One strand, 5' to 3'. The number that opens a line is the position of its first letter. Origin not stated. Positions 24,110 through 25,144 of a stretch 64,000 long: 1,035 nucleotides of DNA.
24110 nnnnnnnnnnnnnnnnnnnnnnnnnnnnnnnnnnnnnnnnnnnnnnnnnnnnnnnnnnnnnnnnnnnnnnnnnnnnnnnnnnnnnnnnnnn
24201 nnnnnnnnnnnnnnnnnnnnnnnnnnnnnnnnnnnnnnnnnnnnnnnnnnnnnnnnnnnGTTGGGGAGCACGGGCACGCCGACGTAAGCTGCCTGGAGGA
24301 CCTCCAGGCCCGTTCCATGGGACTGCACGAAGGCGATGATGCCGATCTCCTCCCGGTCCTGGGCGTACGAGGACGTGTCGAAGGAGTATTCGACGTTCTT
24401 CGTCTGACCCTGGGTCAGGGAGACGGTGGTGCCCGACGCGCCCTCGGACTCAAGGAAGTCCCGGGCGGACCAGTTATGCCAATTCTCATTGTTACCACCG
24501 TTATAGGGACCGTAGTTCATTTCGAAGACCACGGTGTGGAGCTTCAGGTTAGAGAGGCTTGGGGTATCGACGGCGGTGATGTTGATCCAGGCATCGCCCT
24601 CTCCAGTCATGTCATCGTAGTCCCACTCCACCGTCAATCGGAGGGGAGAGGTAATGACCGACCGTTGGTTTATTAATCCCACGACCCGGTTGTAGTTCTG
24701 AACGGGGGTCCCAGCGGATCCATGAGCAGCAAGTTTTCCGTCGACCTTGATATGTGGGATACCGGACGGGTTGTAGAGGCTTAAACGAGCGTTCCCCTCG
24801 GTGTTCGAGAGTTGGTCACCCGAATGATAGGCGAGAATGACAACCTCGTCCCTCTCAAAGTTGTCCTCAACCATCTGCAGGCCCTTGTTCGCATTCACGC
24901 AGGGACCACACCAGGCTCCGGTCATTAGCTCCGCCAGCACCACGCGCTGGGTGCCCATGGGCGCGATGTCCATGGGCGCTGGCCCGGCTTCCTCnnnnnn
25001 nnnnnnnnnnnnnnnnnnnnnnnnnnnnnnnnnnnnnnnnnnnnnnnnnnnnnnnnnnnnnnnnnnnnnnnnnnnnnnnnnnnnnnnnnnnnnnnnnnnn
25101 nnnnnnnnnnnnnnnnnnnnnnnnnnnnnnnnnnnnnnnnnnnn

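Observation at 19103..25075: Two tandem paralogous adhesin-like giants carrying an extracellular N-terminal thioredoxin domain (CPPC and canonical WCGPC)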

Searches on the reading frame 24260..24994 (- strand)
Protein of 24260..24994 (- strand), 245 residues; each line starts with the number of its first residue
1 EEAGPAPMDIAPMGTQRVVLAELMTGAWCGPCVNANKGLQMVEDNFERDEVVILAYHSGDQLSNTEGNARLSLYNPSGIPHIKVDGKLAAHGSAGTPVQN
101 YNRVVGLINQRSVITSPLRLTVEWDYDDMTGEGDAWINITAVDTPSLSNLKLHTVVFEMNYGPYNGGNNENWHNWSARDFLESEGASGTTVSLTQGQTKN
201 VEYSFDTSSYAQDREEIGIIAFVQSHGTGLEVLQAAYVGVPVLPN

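Call 7: find_homologous_proteins(query=window:24260-24994:-, max_evalue=0.001)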
Query seq(245 aa) (245 aa): 4 proteins with E <= 0.001 among 381 candidates.
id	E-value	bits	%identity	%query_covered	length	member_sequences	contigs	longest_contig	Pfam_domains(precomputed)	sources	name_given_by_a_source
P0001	3.4e-18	84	32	92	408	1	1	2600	PF06764.18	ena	-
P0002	3.4e-18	84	32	92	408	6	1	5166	PF06764.18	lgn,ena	-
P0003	3.4e-18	84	32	92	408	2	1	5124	PF06764.18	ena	-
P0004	1.1e-9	56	31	91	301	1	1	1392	-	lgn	-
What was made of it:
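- Tried and rejected: The word-indexed homologue search with the gene 2 head gave only 4 hits (call 7).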

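Call 8: search_solved_structures(query=window:24260-24994:-, max_evalue=10, show_alignments=3)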
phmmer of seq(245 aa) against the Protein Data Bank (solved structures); distinct sequences matched with E-value up to 10: 5.
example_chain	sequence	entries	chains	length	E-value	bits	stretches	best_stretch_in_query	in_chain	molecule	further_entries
8xzv_F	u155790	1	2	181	0.72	12.3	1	19-54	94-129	Thioredoxin-like protein CITRX, chloroplastic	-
8r5o_O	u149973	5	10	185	0.84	12.1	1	14-53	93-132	PAP10 | PAP10, TRXz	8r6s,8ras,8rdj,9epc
7asw_A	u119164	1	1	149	0.84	12.1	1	20-65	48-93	Thioredoxin-related protein CITRX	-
8qma_M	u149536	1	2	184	0.92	12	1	14-53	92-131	PAP10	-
8w9z_M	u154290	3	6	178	1.6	11.2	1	17-53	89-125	Thioredoxin-like protein CITRX1, chloroplastic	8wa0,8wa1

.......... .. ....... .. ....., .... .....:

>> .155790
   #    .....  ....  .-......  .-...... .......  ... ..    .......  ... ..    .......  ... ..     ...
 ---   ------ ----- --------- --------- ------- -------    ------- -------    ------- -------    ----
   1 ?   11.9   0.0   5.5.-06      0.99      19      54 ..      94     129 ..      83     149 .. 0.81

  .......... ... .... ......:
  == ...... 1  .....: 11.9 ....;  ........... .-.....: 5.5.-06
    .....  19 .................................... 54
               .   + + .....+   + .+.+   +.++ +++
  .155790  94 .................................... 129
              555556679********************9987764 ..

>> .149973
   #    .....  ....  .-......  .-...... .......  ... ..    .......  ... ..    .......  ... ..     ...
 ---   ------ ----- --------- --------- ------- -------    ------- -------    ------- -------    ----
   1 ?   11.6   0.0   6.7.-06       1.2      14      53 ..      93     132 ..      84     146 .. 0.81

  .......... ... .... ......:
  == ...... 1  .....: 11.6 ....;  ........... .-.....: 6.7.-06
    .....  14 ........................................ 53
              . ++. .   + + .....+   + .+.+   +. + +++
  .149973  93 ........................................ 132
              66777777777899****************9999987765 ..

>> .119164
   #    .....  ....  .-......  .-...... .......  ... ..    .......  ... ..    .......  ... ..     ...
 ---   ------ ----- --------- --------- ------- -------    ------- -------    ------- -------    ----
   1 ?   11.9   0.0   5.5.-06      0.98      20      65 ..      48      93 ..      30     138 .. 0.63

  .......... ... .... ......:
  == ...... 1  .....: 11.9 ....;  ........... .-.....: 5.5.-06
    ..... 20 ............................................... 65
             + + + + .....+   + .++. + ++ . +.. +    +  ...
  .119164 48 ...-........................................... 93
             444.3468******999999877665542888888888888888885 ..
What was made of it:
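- Tried and rejected: phmmer of the single head against PDB gave only marginal thioredoxin hits, E ~0.7-1.6 (call 8).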

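Call 19: predict_structure(alignment_id=A1)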
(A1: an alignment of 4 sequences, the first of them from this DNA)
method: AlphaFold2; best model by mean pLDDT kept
length: 245 residues; sequences in the alignment: 4
mean_pLDDT: 74.2   pTM: 0.78
mean pLDDT of the five models: 74.2, 65.9, 57.3, 54.6, 49.0
residues with pLDDT >= 90: 34; 70-90: 142; 50-70: 42; < 50: 27
segments of 3 or more residues with pLDDT < 50: 1-15, 163-167, 242-245
pLDDT, mean of each block of 10 residues (from residue 1): 30 57 67 72 68 77 78 73 74 69 82 85 86 91 81 86 49 74 86 90 87 70 81 84 40
secondary structure, 60 per line:
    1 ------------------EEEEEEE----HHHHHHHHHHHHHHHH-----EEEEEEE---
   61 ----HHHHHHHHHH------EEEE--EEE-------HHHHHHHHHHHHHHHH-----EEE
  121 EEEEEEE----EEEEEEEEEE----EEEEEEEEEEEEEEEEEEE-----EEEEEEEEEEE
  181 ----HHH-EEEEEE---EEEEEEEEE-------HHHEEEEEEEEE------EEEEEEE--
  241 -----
elements in order: E19-25 H30-45 E51-57 H65-74 E81-84 E87-89 H97-112 E118-127 E132-141 E146-164 E170-180 E189-194 E198-206 E217-225 E232-238
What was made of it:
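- On Thioredoxin-fold superfamily: AF2 model of gene 2 aa 28-272: E19-25, H30-45, E51-57, H65-74, E81-84, E87-89, H97-112 (call 19). C29/C32 of the model flank the start of helix 30-45 (call 19).
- The AF2 model has thioredoxin topology (E19-25, H30-45, E51-57, H65-74, E81-84, E87-89, H97-112), with C29/C32 at the helix start, followed by a beta-sandwich (call 19).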

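Call 22: fold_search(model_id=the predicted structure, library=pdb)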
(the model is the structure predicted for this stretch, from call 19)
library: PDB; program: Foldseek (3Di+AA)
matches with E <= 10: 1704; with E <= 0.001: 131
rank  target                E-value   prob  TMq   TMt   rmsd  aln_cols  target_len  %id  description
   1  5y1a                  1.3e-13  1.00  0.69  0.56   4.0       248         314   17  HBP35 of Porphyromonas gingivalis (released 2018-07-25)
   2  2r2c_A                3.0e-06  1.00  0.37  0.72   4.4       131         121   16  Crystal structure of a domain of the outer membrane lipoprotein Omp28 from Porphyromonas gingivalis (released 2007-09-25)
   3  8xrx_A                1.3e-05  0.99  0.25  0.10  16.1       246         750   11  The crystal structure of a GH3 enzyme CcBgl3B with glucose and gentiobiose (released 2024-04-10)
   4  8xrx_C                1.4e-05  0.99  0.26  0.11  16.0       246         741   10  The crystal structure of a GH3 enzyme CcBgl3B with glucose and gentiobiose (released 2024-04-10)
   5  8xrv_C                1.5e-05  0.98  0.24  0.10  16.4       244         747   11  The crystal structure of a GH3 enzyme CcBgl3B with glucose (released 2024-04-10)
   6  5xxl_B                1.6e-05  1.00  0.25  0.10   7.7       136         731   14  Crystal structure of GH3 beta-glucosidase from Bacteroides thetaiotaomicron (released 2017-12-13)
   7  5xxn_B                1.9e-05  1.00  0.28  0.11   7.4       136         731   13  Crystal Structure of mutant (D286N) beta-glucosidase from Bacteroides thetaiotaomicron in complex with sophorose (released 2017-12-13)
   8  8xru_A                1.9e-05  0.98  0.23  0.09  16.2       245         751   11  The crystal structure of a GH3 enzyme CcBgl3B with glycerol (released 2024-04-10)
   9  8xrx_B                2.0e-05  0.98  0.24  0.10  16.2       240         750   11  The crystal structure of a GH3 enzyme CcBgl3B with glucose and gentiobiose (released 2024-04-10)
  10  8xrx_E                2.3e-05  0.99  0.25  0.12  15.9       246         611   10  The crystal structure of a GH3 enzyme CcBgl3B with glucose and gentiobiose (released 2024-04-10)
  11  8xrt_A                2.3e-05  0.98  0.24  0.10  16.5       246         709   10  The crystal structure of a GH3 enzyme CcBgl3B (released 2024-04-10)
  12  8xrv_F                2.7e-05  0.99  0.24  0.10  16.2       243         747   12  The crystal structure of a GH3 enzyme CcBgl3B with glucose (released 2024-04-10)
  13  5xxn_A                2.9e-05  1.00  0.27  0.11   8.2       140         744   13  Crystal Structure of mutant (D286N) beta-glucosidase from Bacteroides thetaiotaomicron in complex with sophorose (released 2017-12-13)
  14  8xrv_E                2.9e-05  0.98  0.25  0.10  16.0       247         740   10  The crystal structure of a GH3 enzyme CcBgl3B with glucose (released 2024-04-10)
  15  5xxo_A                3.3e-05  1.00  0.24  0.09   8.5       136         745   14  Crystal structure of mutant (D286N) GH3 beta-glucosidase from Bacteroides thetaiotaomicron in complex with sophorotrio (released 2017-12-13)
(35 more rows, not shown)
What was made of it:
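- On HBP35-type surface thioredoxin: Foldseek to 5Y1A: E 1.3e-13, 248 aligned columns (call 22).
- Foldseek against PDB gives HBP35 5Y1A first (E 1.3e-13, TMq 0.69, 248 columns) and the Omp28 domain 2R2C second (call 22).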

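Call 29: search_protein_families(library=pfam, proteins=[P0001, P0004], max_evalue=0.01)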
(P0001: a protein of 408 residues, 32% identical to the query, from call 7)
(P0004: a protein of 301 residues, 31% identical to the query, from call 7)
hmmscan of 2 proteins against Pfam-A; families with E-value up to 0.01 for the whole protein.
P0001 (408 aa): 3 families
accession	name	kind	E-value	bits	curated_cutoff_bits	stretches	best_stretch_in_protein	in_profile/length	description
PF11551.14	Omp28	-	7.5e-11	42.6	34.9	1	98-253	5-170/171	Outer membrane protein Omp28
PF06764.17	DUF1223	-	3.6e-08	34.1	30.7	1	47-235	2-202/202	Protein of unknown function (DUF1223)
PF00085.26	Thioredoxin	-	0.00039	20.8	23.5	1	48-111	24-78/103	Thioredoxin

P0004 (301 aa): 1 family
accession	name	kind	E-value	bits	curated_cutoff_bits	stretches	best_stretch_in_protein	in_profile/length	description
PF11551.14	Omp28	-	5.6e-08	33.2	34.9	1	148-297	6-163/171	Outer membrane protein Omp28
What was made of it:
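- On Omp28 family (Pfam PF11551 / NCBIfam NF033782, NF045500): Gene 2 head hits P0001 at 3e-18 (call 7), and P0001 passes PF11551 and PF06764 (call 29).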

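Call 30: search_protein_representatives(alignment_id=A1)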
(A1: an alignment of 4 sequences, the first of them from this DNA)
Query: 4 sequences, 230 profile positions. Proteins with E-value up to 0.001 (for the whole library): 13293; up to 1e-10: 5953; up to 1e-30: 449. The best 150 are listed.
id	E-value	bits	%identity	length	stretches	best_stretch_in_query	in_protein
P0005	1.5e-99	348.4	-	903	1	1-229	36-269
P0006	3.6e-90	317.7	-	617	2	7-228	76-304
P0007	8.6e-83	293.5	-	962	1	1-229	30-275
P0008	6.8e-69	248.1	-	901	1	3-229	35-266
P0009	6.3e-68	244.9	-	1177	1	6-225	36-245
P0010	1.1e-67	244.1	-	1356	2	4-226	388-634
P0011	3.0e-65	236.1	-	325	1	9-227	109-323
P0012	8.1e-65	234.7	-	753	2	4-229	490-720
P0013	4.6e-64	232.3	-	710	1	4-226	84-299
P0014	8.6e-64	231.4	-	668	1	4-227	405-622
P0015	3.2e-63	229.5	-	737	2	8-227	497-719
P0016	1.3e-62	227.5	-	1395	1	4-225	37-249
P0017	5.4e-62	225.5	-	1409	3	4-227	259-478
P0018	3.5e-61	222.8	-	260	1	9-227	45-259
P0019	8.6e-61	221.6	-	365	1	3-217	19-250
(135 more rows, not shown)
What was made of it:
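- Tried and rejected: The exhaustive profile search was needed (call 30).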

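Call 35: find_encoding_contigs(protein=P0005, flank=3000, max_places=6)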
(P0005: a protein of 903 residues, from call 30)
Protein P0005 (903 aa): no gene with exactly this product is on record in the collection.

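Call 37: list_cluster_members(proteins=[P0005, P0007, P0008])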
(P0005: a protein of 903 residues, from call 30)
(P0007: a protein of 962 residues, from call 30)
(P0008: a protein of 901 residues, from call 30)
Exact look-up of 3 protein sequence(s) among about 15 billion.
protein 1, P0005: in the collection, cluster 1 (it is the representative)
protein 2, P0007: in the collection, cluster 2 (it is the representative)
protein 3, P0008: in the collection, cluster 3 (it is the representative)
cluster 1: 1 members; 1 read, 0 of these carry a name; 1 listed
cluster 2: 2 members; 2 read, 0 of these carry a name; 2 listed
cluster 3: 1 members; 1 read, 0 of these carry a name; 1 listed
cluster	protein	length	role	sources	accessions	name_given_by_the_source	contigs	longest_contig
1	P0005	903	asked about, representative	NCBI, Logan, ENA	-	-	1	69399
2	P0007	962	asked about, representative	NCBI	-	-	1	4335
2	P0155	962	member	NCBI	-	-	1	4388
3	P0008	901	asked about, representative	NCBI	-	-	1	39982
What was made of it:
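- Tried and rejected: The cluster look-up gave no names (call 37).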

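Call 39: find_related_loci(query=A2, collection=genome_contigs, flank=6000)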
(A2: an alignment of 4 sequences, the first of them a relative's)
Query A2 (903 aa) in genome_contigs; peptide patterns used: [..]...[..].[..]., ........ (x = any residue, [..] = any of these).
71 stretches matched a pattern; 2 encode a relative of the query (tblastn E <= 1e-3); 2 distinct loci.
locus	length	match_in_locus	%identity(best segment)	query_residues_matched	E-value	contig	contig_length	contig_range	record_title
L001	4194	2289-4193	79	1-634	0e+0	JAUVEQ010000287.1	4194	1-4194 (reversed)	MAG: Methanobacteriota archaeon isolate CSMAG_327 CSMAG_327_k141_1489134_length_4194_cov_9.9511, whole genome shotgun se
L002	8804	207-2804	51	1-879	0e+0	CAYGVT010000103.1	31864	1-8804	MAG TPA_asm: uncultured Thermoplasmata archaeon isolate ERP119294_co2_530 genome assembly, contig: k141_846539, whole ge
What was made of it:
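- On HBP35-type surface thioredoxin: The host is an archaeon (call 39).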

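Call 45: search_solved_structures(query=A3, max_evalue=1, show_alignments=3)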
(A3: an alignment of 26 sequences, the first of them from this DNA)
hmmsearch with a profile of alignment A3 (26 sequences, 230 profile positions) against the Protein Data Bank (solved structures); distinct sequences matched with E-value up to 1: 170 (the best 60 are shown).
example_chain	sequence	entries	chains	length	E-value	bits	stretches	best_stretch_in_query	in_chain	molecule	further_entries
5y1a_A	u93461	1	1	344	9.2e-11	44.9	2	9-42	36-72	35 kDa hemin binding protein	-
2axo_A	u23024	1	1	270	1.7e-10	44.1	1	7-97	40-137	hypothetical protein Atu2684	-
1fo5_A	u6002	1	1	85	1.2e-07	34.7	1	11-97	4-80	THIOREDOXIN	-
1nho_A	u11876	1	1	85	1.9e-06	30.8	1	10-96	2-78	Probable Thioredoxin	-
2ypm_A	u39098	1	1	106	5.4e-05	26.1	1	16-51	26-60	LAFCA THIOREDOXIN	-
2r2c_A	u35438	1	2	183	7.3e-05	25.6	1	74-225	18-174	28 kDa outer membrane protein Omp28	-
4fyu_A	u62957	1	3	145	0.00016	24.5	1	6-70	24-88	Thioredoxin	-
6z7o_A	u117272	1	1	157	0.00057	22.7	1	16-55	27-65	Thioredoxin-T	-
2yoi_A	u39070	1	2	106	0.0017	21.1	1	8-51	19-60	LECA THIOREDOXIN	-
6kil_A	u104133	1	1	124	0.0023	20.7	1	6-92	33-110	Thioredoxin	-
2cq9_A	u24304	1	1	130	0.0026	20.5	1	15-60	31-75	GLRX2 protein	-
2fls_A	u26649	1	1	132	0.0028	20.4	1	15-60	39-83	Glutaredoxin-2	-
1ep8_A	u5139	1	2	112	0.0031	20.3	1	6-46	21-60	THIOREDOXIN CH1, H-TYPE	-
2ht9_A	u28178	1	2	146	0.0034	20.2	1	15-60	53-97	Glutaredoxin-2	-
6zmu_A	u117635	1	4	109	0.004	19.9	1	16-50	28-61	Thioredoxin-1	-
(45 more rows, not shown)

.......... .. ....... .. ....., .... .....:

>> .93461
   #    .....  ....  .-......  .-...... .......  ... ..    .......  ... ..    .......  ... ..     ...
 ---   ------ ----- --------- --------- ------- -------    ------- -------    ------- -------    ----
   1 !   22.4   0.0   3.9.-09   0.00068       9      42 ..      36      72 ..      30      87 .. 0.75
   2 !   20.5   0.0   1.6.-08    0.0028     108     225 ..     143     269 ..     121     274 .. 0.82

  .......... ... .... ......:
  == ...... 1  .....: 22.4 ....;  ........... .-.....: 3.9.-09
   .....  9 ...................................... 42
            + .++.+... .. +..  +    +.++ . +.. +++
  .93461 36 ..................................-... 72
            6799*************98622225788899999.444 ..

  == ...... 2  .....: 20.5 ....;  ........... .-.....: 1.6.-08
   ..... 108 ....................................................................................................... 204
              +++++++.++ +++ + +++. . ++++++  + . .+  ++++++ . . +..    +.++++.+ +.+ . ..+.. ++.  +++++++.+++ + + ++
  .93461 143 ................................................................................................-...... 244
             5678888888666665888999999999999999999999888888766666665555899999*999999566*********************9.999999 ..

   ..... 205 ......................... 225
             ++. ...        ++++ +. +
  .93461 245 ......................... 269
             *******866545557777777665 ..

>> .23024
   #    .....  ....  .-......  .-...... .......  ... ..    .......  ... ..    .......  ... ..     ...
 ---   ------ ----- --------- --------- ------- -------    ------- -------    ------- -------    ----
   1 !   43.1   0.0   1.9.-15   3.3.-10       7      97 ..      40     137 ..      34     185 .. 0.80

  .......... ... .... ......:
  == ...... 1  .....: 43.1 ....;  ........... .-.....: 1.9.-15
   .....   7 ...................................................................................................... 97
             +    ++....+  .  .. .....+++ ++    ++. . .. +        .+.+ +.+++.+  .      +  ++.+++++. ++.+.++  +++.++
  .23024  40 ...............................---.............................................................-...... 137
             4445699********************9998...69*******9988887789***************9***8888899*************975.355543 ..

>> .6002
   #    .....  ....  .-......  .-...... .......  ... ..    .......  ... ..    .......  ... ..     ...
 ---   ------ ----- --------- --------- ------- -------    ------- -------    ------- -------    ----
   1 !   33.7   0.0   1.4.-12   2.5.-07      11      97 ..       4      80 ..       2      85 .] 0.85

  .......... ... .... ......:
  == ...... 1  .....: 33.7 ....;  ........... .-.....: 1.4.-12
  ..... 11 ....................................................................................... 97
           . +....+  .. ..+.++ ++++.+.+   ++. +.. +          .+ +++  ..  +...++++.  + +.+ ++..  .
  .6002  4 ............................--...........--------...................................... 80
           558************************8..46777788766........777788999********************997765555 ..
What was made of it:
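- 24278..24655 (-): Gene 2 Omp28-type beta-sandwich subdomain (aa 141-266). AF2 strands 118-238 (call 19); Foldseek 5Y1A and 2R2C (call 22); profile hit to 2R2C 7e-5 (call 45)
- On HBP35-type surface thioredoxin: Both halves align in the profile search (call 45).
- On DUF1223 (PF06764): The signature residues are nevertheless shared with 2AXO (call 45).
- Closest known: HBP35. Same: Best structural match (E 1.3e-13, TMq 0.69; call 22) and best PDB sequence-profile match (9e-11; call 45).
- Closest known: DUF1223. Same: (D/N)G with the window heads (alignment in call 45, E 1.7e-10).
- Sequence profile of 26 diverse heads against PDB sequences (call 45):
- Tried and rejected: A 26-sequence profile gave significant hits (call 45).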
